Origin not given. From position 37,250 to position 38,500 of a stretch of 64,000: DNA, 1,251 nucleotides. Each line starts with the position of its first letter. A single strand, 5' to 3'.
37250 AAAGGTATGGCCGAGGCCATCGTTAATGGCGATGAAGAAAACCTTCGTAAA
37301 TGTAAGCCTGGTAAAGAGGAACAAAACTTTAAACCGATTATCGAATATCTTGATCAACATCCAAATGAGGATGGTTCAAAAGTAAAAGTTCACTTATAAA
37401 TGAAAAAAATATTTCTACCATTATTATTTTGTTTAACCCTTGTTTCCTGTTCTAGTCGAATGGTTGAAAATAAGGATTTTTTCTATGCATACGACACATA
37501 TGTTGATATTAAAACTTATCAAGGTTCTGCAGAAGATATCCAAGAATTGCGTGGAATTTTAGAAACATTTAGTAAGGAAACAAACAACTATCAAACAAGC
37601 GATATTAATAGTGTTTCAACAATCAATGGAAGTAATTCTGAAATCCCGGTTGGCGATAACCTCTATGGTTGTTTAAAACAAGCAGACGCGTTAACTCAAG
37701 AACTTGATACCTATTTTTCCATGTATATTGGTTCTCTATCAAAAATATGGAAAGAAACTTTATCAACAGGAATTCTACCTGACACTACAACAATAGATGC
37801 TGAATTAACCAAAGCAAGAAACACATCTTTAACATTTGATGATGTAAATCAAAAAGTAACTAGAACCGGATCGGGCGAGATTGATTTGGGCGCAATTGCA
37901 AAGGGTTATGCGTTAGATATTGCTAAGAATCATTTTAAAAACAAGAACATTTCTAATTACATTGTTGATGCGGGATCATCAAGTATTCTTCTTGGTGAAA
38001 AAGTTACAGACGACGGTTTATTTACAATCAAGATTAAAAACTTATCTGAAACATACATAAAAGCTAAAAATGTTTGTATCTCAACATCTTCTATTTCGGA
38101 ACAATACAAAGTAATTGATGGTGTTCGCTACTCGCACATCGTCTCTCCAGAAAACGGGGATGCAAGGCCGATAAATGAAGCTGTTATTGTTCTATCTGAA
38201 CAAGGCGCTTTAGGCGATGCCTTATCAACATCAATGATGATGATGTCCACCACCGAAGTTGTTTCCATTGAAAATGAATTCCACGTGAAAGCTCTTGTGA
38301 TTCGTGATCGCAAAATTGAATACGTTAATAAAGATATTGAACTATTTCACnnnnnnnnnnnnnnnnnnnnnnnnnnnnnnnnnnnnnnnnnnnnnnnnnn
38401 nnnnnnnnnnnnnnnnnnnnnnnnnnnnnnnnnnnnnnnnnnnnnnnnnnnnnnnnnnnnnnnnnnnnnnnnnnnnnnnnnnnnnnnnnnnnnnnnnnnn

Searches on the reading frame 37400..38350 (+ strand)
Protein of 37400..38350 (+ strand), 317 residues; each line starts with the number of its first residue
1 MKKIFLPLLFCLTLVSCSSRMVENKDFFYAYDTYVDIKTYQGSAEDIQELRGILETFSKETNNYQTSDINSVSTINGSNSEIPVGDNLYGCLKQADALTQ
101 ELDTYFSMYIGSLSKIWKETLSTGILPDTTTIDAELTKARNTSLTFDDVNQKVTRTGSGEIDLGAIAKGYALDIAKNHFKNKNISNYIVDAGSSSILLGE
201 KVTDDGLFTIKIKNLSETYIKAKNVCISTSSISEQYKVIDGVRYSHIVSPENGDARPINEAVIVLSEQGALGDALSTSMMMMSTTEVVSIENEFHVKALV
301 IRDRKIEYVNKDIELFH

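Call 59: search_protein_families(library=pfam, proteins=[window:37400-38350:+], max_evalue=0.000001)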
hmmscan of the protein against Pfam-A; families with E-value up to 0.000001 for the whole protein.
window:37400-38350:+ (317 aa): 1 family
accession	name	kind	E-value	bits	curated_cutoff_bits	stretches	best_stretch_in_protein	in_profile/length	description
PF02424.20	ApbE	-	1.3e-41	143.3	25.6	1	32-293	2-257/266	ApbE family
